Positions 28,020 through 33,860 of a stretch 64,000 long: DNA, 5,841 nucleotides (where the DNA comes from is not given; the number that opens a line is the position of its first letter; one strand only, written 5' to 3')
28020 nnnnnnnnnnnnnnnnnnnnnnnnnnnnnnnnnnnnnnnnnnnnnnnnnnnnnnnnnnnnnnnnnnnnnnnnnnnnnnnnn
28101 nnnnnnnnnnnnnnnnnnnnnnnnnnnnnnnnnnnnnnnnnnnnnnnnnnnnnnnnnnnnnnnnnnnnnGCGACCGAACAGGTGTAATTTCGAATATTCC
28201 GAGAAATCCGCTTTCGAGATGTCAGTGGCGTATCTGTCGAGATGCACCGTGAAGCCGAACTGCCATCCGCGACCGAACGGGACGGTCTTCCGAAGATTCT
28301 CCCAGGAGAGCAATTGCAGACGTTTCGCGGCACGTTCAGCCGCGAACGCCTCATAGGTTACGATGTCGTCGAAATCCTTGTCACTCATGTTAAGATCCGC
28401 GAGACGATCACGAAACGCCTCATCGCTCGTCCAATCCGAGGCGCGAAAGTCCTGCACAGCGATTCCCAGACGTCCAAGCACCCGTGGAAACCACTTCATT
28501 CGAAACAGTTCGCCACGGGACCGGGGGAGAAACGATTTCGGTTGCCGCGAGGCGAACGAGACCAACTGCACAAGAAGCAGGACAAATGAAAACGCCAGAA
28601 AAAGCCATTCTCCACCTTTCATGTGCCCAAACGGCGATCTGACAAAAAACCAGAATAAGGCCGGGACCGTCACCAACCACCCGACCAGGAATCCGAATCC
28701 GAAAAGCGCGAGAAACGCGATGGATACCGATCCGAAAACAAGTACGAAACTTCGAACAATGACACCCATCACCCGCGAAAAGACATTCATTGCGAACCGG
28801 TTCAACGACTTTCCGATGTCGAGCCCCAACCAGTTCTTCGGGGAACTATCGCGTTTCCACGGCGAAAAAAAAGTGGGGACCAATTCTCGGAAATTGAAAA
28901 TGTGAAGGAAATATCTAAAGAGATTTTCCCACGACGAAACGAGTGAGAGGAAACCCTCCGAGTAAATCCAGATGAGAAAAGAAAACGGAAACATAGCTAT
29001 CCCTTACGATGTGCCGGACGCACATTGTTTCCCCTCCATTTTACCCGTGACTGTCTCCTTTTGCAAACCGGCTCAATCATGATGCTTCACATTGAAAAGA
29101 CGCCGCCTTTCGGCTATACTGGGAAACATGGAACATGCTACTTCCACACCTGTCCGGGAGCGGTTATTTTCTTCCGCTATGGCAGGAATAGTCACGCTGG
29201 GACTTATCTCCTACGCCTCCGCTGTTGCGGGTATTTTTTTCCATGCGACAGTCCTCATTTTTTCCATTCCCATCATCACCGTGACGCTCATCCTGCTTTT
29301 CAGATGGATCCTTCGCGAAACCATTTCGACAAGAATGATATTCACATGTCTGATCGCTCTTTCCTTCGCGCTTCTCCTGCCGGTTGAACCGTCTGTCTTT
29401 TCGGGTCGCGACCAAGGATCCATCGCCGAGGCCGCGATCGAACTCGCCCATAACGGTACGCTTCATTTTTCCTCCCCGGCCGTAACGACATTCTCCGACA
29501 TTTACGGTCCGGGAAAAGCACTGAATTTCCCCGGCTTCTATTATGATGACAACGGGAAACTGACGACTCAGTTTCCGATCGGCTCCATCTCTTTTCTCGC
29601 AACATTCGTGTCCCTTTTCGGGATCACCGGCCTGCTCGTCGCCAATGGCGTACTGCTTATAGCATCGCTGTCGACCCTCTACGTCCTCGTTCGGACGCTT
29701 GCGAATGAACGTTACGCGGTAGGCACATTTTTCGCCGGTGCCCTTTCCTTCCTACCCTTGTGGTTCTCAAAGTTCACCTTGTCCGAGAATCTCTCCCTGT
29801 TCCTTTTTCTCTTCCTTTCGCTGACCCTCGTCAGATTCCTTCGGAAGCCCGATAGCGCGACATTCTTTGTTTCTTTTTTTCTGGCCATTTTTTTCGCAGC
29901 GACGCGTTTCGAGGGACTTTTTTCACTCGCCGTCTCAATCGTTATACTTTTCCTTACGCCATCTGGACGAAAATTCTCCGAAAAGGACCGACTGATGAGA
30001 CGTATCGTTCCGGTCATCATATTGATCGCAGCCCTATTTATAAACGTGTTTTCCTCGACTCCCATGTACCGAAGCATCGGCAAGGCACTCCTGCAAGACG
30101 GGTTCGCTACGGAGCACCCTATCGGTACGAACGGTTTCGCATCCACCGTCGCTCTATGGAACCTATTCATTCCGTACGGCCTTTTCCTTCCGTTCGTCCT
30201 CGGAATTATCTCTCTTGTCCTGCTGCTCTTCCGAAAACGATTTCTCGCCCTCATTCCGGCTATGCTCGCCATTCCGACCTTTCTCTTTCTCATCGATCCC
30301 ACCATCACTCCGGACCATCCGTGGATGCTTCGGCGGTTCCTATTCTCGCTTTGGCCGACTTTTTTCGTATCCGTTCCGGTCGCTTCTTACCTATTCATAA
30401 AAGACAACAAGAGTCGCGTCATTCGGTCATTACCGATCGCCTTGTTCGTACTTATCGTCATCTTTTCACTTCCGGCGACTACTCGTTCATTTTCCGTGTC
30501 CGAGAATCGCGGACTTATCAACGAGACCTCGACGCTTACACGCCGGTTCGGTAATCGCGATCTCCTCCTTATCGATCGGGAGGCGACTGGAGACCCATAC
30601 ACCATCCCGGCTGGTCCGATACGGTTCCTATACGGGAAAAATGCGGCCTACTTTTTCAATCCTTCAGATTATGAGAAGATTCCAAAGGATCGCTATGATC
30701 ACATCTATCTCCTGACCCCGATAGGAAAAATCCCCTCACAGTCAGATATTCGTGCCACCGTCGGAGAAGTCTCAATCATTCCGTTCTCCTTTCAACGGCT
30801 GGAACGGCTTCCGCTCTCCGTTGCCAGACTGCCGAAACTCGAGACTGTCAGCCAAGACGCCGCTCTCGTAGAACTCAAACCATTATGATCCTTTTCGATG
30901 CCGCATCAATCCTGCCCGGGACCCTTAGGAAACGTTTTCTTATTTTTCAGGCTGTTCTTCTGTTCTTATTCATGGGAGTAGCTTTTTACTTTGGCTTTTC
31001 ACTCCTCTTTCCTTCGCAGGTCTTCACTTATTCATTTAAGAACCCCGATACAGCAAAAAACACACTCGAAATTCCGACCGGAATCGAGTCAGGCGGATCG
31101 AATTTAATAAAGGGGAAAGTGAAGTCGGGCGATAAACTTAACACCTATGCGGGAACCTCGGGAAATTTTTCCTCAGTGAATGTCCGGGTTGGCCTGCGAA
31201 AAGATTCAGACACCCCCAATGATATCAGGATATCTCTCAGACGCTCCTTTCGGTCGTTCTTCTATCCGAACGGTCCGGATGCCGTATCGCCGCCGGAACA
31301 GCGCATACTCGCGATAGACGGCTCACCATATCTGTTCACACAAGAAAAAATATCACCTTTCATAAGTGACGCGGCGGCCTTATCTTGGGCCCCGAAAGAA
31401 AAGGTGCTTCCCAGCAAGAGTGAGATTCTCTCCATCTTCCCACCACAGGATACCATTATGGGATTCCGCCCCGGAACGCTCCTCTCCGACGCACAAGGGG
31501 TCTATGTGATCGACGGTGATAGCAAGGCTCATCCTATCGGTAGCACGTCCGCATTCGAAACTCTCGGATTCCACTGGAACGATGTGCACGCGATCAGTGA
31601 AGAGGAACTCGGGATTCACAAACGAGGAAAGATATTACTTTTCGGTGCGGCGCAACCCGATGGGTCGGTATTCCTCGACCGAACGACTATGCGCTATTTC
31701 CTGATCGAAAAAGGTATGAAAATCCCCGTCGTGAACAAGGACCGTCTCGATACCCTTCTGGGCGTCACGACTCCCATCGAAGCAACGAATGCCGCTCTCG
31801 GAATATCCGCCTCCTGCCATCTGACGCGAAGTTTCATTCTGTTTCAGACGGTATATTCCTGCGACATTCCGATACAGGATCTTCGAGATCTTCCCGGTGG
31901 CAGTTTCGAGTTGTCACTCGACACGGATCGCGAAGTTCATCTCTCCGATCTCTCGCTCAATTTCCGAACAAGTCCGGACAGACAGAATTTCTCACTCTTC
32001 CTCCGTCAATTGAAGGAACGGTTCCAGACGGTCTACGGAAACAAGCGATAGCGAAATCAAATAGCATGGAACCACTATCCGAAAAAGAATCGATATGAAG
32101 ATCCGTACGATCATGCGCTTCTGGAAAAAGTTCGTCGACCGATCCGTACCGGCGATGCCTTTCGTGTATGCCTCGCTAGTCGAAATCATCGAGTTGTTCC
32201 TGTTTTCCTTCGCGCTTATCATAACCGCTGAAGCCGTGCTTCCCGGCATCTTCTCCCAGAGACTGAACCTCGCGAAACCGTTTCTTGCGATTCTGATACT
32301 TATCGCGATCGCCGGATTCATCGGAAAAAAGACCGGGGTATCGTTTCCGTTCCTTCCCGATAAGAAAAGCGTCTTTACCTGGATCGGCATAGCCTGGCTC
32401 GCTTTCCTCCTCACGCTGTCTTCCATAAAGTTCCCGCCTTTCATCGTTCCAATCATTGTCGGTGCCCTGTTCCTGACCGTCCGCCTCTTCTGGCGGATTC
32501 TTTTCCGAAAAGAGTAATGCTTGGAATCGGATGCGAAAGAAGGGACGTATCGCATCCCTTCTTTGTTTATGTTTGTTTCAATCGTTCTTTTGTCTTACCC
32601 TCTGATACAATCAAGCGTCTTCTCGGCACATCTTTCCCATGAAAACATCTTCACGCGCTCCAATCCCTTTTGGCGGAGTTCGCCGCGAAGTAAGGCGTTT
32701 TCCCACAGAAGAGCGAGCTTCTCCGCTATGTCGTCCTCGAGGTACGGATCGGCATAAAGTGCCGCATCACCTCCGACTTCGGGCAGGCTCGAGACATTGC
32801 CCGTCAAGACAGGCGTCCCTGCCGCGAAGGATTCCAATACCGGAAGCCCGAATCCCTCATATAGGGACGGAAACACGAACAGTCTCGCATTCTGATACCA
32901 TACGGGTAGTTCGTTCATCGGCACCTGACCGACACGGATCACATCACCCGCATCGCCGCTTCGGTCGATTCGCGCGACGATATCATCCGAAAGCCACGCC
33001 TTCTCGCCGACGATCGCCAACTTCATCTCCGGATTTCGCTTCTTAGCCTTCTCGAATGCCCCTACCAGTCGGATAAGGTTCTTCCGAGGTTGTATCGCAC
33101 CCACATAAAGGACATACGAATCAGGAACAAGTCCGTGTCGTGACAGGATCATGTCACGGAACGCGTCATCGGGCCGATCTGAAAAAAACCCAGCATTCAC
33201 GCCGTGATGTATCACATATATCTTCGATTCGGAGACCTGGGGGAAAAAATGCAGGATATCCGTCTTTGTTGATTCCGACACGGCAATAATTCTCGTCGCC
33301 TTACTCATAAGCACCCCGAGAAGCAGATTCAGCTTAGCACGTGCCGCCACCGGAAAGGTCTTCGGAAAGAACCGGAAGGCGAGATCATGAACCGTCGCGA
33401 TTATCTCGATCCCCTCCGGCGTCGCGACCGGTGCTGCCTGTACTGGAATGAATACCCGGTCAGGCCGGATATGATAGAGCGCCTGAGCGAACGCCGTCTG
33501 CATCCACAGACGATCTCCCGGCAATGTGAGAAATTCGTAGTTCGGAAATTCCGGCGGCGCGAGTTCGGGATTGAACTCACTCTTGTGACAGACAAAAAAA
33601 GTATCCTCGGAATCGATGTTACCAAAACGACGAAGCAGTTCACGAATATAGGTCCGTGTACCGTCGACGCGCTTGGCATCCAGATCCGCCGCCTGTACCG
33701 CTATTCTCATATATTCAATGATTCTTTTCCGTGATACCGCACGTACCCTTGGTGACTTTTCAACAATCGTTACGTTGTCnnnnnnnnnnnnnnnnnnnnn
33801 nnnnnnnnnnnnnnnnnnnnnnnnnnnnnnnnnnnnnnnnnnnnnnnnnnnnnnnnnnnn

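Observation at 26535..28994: Membrane-anchored ClpA/B-family double-ring AAA+ protein with an inactivated D1 ATPase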

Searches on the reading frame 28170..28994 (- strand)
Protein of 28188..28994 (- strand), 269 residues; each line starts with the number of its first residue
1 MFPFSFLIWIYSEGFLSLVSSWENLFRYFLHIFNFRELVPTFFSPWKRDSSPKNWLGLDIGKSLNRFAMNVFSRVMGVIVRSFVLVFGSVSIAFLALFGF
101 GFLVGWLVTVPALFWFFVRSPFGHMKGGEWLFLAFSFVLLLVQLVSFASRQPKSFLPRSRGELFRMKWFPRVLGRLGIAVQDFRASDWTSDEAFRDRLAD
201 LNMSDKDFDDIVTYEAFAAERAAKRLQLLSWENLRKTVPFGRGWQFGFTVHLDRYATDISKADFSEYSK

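Call 9: find_homologous_proteins(query=window:28188-28994:-, max_evalue=0.001)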
Query seq(269 aa): 2451 candidates shared short words with the query, none scored E <= 0.001.
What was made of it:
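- Tried and rejected: Word-index homologue search with aa 1-269 alone: no hits (call 9).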

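Call 41: find_related_loci(query=A2, collection=genome_contigs, flank=7000)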
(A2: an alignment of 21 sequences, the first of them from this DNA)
Query A2 (275 aa) in genome_contigs; peptide patterns used: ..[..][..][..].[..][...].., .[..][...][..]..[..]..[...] (x = any residue, [..] = any of these).
172 stretches matched a pattern; 136 encode a relative of the query (tblastn E <= 1e-3); the best 80 are kept; 80 distinct loci.
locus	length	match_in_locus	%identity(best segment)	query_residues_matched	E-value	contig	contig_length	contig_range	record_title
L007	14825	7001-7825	73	1-275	2e-135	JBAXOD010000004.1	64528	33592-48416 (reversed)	MAG: Candidatus Moraniibacteriota bacterium isolate ELA496 MAG496_4, whole genome shotgun sequence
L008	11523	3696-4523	56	1-275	8e-90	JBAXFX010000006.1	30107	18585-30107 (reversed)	MAG: Candidatus Moraniibacteriota bacterium isolate ELA282 MAG282_6, whole genome shotgun sequence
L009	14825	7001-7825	52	2-275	3e-83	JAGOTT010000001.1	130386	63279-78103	MAG: Candidatus Moraniibacteriota bacterium isolate Gw_Eff_bin_440 Gw_Eff_139_length_130386_cov_5.621899, whole genome s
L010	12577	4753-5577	50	2-275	5e-83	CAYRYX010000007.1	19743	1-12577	MAG TPA_asm: uncultured Bdellovibrionales bacterium isolate binchicken_co245_258 genome assembly, contig: NODE_2747_leng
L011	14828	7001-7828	50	1-275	6e-81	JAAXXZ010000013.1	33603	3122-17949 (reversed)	MAG: Candidatus Moraniibacteriota bacterium isolate W9_Combined_metabat2_155 W9_Combined_metabat2_155_NODE_720, whole ge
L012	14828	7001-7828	50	1-275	2e-78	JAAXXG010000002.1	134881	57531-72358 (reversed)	MAG: Candidatus Moraniibacteriota bacterium isolate W9_Combined_metabat2_075 W9_Combined_metabat2_075_NODE_67, whole gen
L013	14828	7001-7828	50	1-275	2e-84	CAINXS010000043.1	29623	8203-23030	MAG: Candidatus Moranbacteria bacterium isolate LaPlata-7m-b_bin-649 genome assembly, contig: bin-649:43/90, whole genom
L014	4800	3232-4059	45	1-275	1e-74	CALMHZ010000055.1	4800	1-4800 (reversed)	MAG TPA_asm: uncultured bacterium isolate SRR6670122_bin.64_CONCOCT_v1.1_MAG genome assembly, contig: ERZ534011.12086, w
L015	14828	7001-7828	48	1-275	2e-71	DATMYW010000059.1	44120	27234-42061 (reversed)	MAG TPA_asm: Candidatus Fimivivens sp. isolate SMAG_U13158 k141_139845, whole genome shotgun sequence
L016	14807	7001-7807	38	5-275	9e-44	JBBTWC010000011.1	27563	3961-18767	MAG: Patescibacteria group bacterium isolate H43-bin047_1 H43_bin047_1_000000000011, whole genome shotgun sequence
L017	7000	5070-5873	36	6-275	8e-43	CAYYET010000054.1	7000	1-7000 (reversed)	MAG TPA_asm: uncultured Bdellovibrionales bacterium isolate SRP135725_co1_601 genome assembly, contig: NODE_16047_length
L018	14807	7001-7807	32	5-275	4e-41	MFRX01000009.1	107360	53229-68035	MAG: Candidatus Moranbacteria bacterium RIFCSPHIGHO2_02_FULL_40_12b rifcsphigho2_02_scaffold_1587, whole genome shotgun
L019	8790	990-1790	33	6-275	2e-40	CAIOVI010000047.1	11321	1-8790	uncultured bacterium isolate MJ110830A_bin-153 genome assembly, contig: bin-153:47/63, whole genome shotgun sequence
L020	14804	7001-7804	36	6-275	6e-40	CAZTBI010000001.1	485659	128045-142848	MAG TPA_asm: uncultured Bdellovibrionales bacterium isolate SRP342105_co1_260 genome assembly, contig: NODE_7_length_485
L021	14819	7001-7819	34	1-275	4e-39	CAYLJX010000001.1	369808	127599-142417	MAG TPA_asm: uncultured Bdellovibrionales bacterium isolate SRP342105_co1_463 genome assembly, contig: NODE_13_length_36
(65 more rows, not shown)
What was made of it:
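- The ORF is full-length in at least 136 species-level genomes (call 41).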

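Call 48: predict_structure(alignment_id=A2)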
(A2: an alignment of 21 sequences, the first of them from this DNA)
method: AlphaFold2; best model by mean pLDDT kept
length: 275 residues; sequences in the alignment: 21
mean_pLDDT: 83.6   pTM: 0.70
mean pLDDT of the five models: 83.6, 83.1, 82.1, 80.6, 80.2
residues with pLDDT >= 90: 164; 70-90: 61; 50-70: 24; < 50: 26
segments of 3 or more residues with pLDDT < 50: 247-263, 266-268, 270-275
pLDDT, mean of each block of 10 residues (from residue 1): 88 94 95 84 62 65 81 84 92 96 95 91 85 94 93 90 94 95 92 94 96 96 91 88 55 41 48 42
secondary structure, 60 per line:
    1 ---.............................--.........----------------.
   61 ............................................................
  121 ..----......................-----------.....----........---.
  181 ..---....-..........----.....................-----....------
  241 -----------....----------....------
elements in order: H4-32 H35-43 H60-122 H127-148 H160-164 H169-176 H186-189 H191-200 H205-225 H231-234 H252-255 H266-269

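Call 54: fold_search(model_id=the predicted structure, library=pdb)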
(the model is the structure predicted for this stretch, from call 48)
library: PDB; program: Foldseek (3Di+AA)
matches with E <= 10: 4; with E <= 0.001: 0
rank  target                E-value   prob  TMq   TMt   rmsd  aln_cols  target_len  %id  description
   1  3c98_B                5.2e+00  0.09  0.26  0.30  29.6       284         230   10  Revised structure of the munc18a-syntaxin1 complex (released 2008-03-25)
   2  9nfi                  6.1e+00  0.02  0.14  0.06  24.1       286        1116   13  Tuna P-glycoprotein Apo Conformation 1 (released 2025-06-04)
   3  9jtq                  7.4e+00  0.03  0.15  0.16  23.7       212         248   13  Crystal structure of the light-driven proton pump heimdallarchaeial rhodopsin HeimdallR1 (released 2025-04-02)
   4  5jr9_D                9.9e+00  0.02  0.14  0.19  27.8       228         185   10  Crystal structure of apo-NeC3PO (released 2016-09-28)
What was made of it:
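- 28752..28994 (-): SPWK module, soluble/amphipathic part (aa 1-81): helix 4-33, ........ loop (aa 42-49), basic helix 60-81 with invariant N70, R74, G77, R81. A model of aa 1-275 has no PDB fold match (call 54).
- Tried and rejected: Foldseek against the PDB gave nothing below E=5 (call 54).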

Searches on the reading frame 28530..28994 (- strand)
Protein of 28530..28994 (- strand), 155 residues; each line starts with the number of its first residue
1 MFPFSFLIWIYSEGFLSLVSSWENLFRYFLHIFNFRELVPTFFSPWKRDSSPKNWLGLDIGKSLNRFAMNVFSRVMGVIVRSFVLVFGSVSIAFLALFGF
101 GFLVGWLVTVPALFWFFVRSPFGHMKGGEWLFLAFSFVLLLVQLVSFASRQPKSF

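Call 67: search_protein_families(library=pfam, proteins=[window:28530-28994:-], max_evalue=10)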
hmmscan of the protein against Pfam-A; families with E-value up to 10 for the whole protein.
seq(155 aa): 0 families
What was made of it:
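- Tried and rejected: Pfam on the SPWK module and the small SPWK proteins: nothing (call 67).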

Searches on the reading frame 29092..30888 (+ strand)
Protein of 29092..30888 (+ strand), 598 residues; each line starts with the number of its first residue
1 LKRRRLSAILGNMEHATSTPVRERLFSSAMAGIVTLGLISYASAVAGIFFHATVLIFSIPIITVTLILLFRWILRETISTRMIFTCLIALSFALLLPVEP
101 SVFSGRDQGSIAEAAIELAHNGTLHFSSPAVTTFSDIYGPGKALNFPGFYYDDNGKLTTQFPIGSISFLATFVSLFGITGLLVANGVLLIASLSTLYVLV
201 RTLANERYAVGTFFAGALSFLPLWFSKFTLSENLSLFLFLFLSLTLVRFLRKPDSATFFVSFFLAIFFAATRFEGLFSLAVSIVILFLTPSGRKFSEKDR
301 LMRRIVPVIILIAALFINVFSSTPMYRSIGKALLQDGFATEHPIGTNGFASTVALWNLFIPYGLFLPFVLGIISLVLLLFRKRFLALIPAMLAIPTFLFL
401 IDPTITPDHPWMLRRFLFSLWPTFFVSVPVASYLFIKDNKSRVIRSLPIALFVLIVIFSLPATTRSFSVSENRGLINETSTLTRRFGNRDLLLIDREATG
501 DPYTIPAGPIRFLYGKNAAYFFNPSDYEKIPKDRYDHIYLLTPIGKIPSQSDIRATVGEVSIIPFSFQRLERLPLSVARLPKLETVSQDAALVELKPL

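Call 15: search_protein_families(library=pfam, proteins=[window:29092-30888:+], max_evalue=0.001)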
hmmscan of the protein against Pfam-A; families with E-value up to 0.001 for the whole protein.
window:29092-30888:+ (598 aa): 0 families

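Call 43: search_protein_families(library=pfam, proteins=[window:29092-30888:+], max_evalue=5)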
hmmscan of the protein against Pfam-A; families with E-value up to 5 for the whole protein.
window:29092-30888:+ (598 aa): 1 family
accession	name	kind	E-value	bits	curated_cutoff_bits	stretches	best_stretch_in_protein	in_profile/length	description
PF01080.22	Presenilin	-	3.8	6.6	34.3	1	45-93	57-105/408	Presenilin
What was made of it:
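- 29092..32517 (+): Divergently transcribed conserved triad: 598-aa polytopic membrane protein (NCBI start about 29179), 388-aa protein, 140-aa membrane protein. All of unknown function. No Pfam hits (calls 15, 43).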

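Call 47: find_homologous_proteins(query=window:29092-30888:+, max_evalue=0.00001)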
Query window:29092-30888:+ (598 aa): 477 proteins with E <= 0.00001 among 8000 candidates; the best 120 are listed.
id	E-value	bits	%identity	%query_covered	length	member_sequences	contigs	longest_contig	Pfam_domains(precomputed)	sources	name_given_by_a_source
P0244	0.0e+0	1217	100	95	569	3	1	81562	-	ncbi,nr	ncbi:MAG: hypothetical protein HGA31_00930 [Candidatus Moranbacteria bacterium]|nr:hypothetical prot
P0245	1.2e-271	921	71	100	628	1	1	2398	-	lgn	-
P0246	3.0e-202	691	56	98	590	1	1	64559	-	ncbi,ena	ncbi:MAG: hypothetical protein WCL23_01560 [Candidatus Moraniibacteriota bacterium]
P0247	1.1e-166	574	51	95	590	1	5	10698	-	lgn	-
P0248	1.8e-154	534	48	98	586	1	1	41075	-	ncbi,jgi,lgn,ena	ncbi:MAG: hypothetical protein WCJ25_01085 [Candidatus Moraniibacteriota bacterium]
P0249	1.7e-152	527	47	93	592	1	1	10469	PF13231.13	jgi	jgi:hypothetical protein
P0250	5.7e-152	525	46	95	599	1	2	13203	-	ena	-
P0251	2.4e-151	523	45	98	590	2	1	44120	-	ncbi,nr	ncbi:MAG TPA: hypothetical protein VN420_05395 [Candidatus Fimivivens sp.]|nr:hypothetical protein [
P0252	1.4e-150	521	47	98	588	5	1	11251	-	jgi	-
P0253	3.3e-150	520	47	98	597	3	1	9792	-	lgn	-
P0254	3.5e-150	520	45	98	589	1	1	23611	-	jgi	-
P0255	3.6e-150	520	45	100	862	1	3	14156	-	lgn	-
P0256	4.8e-150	519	50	93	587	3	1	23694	-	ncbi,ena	-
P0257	8.1e-149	515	47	95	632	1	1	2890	-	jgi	jgi:hypothetical protein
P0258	1.5e-148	514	46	98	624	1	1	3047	-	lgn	-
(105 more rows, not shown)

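Call 73: search_solved_structures(query=A3, max_evalue=10)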
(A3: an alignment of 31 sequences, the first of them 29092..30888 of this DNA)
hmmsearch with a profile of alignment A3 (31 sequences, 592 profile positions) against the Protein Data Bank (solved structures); distinct sequences matched with E-value up to 10: 0.
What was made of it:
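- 29092..32517 (+): No PDB sequence hit for the mem598 profile (call 73).
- Tried and rejected: The profile had no PDB hit (call 73).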

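Call 90: search_protein_families(library=padloc, proteins=[window:29092-30888:+], max_evalue=0.001)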
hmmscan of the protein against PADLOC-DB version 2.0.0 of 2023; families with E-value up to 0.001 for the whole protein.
window:29092-30888:+ (598 aa): 0 families

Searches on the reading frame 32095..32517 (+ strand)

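Call 43: search_protein_families(library=pfam, proteins=[window:32095-32517:+], max_evalue=5)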
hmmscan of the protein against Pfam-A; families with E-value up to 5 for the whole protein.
window:32095-32517:+ (140 aa): 1 family
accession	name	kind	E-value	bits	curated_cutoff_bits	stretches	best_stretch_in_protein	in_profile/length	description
PF09586.16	YfhO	-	0.37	9.5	28.5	1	35-130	343-437/835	Bacterial membrane protein YfhO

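Call 90: search_protein_families(library=padloc, proteins=[window:32095-32517:+], max_evalue=0.001)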
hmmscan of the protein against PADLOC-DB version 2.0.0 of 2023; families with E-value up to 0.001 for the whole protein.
window:32095-32517:+ (140 aa): 0 families

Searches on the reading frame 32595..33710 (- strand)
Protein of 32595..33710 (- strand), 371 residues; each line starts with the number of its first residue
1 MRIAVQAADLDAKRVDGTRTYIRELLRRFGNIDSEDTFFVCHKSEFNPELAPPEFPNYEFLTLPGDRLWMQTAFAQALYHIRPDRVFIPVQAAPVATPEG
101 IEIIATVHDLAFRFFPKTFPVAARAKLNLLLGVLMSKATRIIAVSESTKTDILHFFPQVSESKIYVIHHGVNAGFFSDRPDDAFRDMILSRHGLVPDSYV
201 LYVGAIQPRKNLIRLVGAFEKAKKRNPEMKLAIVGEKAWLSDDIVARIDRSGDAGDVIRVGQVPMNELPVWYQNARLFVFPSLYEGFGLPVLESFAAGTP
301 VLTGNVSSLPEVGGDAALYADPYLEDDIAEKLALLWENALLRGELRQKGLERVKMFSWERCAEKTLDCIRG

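Call 15: search_protein_families(library=pfam, proteins=[window:32595-33710:-], max_evalue=0.001)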
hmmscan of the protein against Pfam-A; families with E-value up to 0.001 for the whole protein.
window:32595-33710:- (371 aa): 5 families
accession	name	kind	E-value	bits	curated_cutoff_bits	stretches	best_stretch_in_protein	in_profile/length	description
PF00534.26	Glycos_transf_1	-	1.7e-28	99.8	26.4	1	197-349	15-169/172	Glycosyl transferases group 1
PF13692.12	Glyco_trans_1_4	-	6.6e-24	85.2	27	1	199-338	3-142/142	Glycosyl transferases group 1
PF13439.12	Glyco_transf_4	-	1.5e-12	48.3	28.5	1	16-173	2-168/170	Glycosyltransferase Family 4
PF13524.12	Glyco_trans_1_2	-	5.8e-09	36.5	25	1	219-365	6-142/144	Glycosyl transferase-like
PF20706.3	GT4-conflict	-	8.9e-08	31.9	26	1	201-307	201-314/385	Family 4 Glycosyltransferase in conflict systems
